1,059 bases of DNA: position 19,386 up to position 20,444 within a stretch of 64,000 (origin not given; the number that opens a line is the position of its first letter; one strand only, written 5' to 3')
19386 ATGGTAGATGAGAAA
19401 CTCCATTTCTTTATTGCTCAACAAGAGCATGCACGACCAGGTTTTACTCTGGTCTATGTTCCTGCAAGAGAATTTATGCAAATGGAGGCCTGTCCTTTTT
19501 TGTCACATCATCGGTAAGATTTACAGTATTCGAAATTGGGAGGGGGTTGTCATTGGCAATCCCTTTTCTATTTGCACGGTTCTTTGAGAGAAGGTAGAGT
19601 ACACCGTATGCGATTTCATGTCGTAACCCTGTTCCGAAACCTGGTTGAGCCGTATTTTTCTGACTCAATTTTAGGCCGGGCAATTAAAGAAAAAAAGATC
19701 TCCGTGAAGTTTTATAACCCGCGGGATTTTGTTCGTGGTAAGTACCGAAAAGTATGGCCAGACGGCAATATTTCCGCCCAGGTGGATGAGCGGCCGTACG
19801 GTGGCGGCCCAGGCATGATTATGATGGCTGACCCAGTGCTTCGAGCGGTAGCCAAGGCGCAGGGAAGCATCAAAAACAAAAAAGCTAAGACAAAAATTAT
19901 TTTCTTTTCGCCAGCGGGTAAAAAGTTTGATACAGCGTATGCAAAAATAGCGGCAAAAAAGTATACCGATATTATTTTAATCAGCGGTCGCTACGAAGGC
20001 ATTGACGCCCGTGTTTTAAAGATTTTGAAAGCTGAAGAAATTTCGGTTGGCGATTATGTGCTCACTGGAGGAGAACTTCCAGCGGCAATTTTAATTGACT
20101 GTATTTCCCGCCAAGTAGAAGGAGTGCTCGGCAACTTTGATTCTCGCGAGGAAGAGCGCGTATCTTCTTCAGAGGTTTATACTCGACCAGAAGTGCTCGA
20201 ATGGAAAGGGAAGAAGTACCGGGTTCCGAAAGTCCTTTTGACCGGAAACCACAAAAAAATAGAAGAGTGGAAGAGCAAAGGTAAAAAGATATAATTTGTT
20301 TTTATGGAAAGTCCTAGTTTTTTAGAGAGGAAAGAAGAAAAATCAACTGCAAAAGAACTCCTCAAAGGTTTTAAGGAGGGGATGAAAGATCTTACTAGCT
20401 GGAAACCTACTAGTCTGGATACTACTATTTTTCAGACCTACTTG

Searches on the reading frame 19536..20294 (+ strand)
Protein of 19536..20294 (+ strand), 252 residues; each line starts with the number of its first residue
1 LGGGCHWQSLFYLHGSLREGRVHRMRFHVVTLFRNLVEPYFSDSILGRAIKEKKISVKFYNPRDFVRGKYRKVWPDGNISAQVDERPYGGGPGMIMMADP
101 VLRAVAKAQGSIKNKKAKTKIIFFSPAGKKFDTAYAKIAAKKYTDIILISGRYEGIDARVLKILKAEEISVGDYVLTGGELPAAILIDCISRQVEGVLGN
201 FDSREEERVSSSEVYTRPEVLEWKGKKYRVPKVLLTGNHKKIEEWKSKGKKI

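Call 84: search_protein_families(library=pfam, proteins=[window:19536-20294:+], max_evalue=0.001)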
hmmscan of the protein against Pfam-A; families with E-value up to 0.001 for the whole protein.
window:19536-20294:+ (252 aa): 1 family
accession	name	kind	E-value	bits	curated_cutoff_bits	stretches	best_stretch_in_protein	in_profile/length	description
PF01746.26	tRNA_m1G_MT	-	3.3e-33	115.5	27.3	1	80-248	25-184/195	tRNA (Guanine-1)-methyltransferase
